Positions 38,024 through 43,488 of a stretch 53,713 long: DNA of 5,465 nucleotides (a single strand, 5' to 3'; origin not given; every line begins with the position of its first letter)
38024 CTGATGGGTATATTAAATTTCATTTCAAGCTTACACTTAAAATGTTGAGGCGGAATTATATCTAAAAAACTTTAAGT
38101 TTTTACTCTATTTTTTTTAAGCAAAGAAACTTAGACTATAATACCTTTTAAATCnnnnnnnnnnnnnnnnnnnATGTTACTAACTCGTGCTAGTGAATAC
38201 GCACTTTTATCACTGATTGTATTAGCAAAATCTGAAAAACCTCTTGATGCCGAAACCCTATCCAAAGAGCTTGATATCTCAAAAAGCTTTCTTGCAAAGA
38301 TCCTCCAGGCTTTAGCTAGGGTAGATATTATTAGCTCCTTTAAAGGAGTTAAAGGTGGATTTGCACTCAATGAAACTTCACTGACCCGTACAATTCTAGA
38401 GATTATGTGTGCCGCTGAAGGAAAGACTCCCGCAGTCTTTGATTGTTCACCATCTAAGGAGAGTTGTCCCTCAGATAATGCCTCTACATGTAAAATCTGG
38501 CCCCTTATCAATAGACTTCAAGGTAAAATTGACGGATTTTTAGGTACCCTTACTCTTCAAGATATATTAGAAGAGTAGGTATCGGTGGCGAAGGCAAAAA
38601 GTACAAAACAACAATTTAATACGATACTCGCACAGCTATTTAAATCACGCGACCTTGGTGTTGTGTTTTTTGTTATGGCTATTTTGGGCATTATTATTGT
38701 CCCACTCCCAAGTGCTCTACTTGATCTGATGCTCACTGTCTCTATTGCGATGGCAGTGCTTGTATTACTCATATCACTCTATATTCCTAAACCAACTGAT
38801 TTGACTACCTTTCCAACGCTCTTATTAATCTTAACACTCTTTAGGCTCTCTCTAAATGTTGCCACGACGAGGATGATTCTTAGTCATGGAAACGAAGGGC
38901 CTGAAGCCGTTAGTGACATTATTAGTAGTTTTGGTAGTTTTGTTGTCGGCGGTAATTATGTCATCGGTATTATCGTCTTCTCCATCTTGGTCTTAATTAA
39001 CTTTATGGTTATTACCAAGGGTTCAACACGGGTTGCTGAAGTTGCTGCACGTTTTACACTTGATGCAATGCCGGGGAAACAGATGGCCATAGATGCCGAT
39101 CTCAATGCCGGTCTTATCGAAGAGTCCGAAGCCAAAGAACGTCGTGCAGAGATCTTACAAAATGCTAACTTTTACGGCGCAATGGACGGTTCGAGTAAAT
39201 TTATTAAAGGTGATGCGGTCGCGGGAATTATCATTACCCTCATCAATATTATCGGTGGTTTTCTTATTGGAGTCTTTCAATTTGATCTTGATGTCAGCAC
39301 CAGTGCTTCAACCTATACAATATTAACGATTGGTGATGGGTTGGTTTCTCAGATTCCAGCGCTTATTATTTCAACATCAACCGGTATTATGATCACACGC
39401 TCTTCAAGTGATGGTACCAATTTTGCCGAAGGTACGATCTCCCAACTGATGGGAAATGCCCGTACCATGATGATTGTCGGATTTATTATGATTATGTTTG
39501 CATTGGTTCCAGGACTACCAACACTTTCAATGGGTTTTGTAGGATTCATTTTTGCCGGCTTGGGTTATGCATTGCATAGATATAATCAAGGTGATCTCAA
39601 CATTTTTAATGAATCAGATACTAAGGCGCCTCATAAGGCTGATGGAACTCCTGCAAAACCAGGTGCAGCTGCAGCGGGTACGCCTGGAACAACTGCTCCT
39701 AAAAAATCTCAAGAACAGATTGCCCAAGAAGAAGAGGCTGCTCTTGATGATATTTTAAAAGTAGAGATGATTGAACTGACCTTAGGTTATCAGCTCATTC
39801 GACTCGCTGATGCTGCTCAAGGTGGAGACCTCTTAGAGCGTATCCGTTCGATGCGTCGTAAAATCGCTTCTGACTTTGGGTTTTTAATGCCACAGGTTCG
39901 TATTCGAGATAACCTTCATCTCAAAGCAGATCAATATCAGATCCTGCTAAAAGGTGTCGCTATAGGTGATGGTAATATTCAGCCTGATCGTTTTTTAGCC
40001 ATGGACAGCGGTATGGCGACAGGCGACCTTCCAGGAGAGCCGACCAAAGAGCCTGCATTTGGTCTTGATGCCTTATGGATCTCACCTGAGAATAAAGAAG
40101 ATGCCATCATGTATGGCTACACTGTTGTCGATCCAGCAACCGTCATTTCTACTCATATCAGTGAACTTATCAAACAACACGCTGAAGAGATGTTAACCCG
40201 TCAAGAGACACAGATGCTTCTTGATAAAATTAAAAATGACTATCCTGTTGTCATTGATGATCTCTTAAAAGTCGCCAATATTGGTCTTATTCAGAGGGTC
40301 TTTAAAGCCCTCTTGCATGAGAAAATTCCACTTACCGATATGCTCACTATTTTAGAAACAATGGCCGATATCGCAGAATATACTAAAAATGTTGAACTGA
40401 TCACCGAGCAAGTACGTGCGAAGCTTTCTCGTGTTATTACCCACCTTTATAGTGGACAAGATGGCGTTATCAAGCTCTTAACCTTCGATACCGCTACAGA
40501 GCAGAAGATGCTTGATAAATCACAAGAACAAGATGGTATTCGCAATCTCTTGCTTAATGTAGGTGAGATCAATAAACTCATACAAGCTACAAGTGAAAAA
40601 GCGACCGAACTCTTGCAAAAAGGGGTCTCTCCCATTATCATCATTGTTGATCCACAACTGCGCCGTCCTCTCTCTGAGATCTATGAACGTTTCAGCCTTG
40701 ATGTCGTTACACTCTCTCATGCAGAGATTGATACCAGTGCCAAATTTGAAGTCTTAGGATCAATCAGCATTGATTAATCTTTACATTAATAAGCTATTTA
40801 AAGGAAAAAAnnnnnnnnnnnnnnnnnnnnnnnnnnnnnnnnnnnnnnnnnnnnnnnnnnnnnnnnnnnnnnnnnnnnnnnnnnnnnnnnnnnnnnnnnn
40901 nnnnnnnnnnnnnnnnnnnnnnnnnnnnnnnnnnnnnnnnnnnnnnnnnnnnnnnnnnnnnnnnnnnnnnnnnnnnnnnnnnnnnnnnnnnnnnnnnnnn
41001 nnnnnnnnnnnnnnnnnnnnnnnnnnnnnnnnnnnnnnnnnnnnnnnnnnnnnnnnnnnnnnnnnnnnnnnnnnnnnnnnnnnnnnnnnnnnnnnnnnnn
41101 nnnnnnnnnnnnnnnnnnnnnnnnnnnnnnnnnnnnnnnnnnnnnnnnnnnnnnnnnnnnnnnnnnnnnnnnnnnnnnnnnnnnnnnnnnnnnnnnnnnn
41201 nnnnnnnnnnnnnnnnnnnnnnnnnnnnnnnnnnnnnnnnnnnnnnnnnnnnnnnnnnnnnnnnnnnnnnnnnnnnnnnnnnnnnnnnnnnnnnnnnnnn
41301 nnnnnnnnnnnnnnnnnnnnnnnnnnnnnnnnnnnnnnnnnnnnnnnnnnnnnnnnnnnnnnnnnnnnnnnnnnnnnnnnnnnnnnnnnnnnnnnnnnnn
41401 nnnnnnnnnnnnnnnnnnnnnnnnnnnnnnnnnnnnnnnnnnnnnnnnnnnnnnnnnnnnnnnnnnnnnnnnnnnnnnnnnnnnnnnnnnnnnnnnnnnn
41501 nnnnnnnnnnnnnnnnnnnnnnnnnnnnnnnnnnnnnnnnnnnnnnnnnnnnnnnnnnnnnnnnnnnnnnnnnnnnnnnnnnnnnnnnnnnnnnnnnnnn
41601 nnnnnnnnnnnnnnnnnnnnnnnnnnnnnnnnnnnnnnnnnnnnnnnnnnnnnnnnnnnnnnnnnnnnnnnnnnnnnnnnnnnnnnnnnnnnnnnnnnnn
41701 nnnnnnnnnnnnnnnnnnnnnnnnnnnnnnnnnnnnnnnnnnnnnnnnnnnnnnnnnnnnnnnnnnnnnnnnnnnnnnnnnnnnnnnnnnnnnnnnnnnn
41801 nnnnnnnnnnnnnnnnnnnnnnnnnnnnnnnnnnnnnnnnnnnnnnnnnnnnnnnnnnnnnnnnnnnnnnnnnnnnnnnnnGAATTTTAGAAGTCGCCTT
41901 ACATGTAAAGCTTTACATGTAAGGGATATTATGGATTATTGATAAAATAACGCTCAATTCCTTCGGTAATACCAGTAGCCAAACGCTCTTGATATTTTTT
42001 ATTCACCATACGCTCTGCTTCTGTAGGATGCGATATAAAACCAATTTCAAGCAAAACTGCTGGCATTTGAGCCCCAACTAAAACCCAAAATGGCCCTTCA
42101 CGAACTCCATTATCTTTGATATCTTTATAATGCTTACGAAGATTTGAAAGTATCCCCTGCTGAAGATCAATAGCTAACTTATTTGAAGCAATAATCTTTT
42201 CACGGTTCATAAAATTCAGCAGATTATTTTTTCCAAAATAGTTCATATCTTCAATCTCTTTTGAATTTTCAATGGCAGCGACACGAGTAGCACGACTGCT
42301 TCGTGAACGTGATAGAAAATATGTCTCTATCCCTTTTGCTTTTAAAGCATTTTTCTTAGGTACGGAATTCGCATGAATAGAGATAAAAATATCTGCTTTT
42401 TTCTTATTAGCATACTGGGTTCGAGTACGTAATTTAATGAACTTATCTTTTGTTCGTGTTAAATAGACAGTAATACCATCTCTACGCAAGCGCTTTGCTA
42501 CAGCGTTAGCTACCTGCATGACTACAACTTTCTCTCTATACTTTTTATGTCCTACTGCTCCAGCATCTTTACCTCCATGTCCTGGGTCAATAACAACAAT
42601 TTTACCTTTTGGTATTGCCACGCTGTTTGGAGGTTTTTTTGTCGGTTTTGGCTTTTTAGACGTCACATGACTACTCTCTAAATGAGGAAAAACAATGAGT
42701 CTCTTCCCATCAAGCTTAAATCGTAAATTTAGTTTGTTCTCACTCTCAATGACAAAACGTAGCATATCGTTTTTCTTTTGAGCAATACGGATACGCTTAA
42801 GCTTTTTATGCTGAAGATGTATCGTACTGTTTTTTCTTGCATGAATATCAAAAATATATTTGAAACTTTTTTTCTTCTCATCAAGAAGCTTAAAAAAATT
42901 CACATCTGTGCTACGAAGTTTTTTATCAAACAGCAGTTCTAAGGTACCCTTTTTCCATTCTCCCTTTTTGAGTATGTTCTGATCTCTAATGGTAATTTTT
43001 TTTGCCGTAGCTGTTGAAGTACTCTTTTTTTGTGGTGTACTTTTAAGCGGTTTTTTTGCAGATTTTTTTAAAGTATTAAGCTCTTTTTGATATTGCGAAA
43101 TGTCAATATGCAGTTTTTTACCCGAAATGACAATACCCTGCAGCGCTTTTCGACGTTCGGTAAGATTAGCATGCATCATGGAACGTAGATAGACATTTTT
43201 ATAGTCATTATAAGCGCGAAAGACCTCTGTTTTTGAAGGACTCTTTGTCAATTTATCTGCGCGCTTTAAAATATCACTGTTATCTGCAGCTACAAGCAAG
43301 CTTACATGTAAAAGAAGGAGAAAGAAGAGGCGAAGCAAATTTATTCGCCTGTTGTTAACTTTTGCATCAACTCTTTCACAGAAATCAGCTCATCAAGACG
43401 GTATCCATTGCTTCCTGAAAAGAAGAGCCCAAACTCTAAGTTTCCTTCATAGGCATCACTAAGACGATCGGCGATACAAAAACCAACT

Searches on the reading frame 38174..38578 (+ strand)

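Call 57: search_protein_families(library=pfam, proteins=[window:38174-38578:+], max_evalue=1e-8)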
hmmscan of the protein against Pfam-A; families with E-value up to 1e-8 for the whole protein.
window:38174-38578:+ (134 aa): 1 family
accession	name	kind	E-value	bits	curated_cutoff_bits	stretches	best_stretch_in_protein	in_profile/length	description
PF02082.26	Rrf2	-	2.6e-25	89.5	30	1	3-133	1-131/132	Iron-dependent Transcriptional regulator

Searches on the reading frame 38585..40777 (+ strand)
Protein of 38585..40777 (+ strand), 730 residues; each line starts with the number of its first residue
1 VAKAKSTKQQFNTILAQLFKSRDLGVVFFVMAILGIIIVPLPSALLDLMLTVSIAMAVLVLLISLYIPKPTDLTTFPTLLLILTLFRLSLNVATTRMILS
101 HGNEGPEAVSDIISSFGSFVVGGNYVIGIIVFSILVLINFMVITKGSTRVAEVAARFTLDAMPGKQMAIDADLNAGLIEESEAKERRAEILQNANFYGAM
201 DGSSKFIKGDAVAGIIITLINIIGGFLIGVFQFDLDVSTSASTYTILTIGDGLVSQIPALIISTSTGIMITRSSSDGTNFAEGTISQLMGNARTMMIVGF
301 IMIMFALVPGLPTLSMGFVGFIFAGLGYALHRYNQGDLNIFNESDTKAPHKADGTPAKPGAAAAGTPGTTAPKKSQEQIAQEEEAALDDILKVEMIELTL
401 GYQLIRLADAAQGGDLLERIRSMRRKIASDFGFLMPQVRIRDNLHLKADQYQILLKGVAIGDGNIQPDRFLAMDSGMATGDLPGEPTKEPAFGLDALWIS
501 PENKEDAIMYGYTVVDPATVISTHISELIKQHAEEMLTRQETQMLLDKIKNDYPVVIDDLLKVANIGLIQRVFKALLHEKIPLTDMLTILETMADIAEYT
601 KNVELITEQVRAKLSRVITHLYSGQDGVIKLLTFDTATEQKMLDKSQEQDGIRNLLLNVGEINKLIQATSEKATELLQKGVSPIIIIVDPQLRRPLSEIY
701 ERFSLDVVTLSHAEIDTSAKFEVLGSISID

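Call 24: search_protein_families(library=ncbifam, proteins=[window:38585-40777:+], max_evalue=0.00001)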
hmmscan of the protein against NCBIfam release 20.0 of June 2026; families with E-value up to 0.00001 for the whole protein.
window:38585-40777:+ (730 aa): 5 families
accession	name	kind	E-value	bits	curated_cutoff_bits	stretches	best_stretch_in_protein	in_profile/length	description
TIGR01398.1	FlhA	equivalog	7.6e-270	896.9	772.1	1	22-727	2-678/678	flagellar biosynthesis protein FlhA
TIGR01399.1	hrcV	equivalog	1.2e-168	562.6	692.25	1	21-727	2-677/677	type III secretion system export apparatus subunit SctV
NF011865.0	PRK15337.1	equivalog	1.2e-145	486.6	800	1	12-727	3-686/686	EscV/YscV/HrcV family type III secretion system export apparatus protein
NF009363.0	PRK12720.1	equivalog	7.2e-130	434.5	993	2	10-361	5-351/683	EscV/YscV/HrcV family type III secretion system export apparatus protein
NF004571.0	PRK05910.1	equivalog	4.1e-69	233.6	670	2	22-320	8-296/584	type III secretion system protein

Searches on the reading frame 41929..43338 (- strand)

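Call 57: search_protein_families(library=pfam, proteins=[window:41929-43338:-], max_evalue=1e-8)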
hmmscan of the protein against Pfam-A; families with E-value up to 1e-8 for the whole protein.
window:41929-43338:- (469 aa): 1 family
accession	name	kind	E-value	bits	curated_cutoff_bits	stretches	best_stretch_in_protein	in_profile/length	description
PF01520.23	Amidase_3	-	8.8e-52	176.1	27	1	248-462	1-173/174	N-acetylmuramoyl-L-alanine amidase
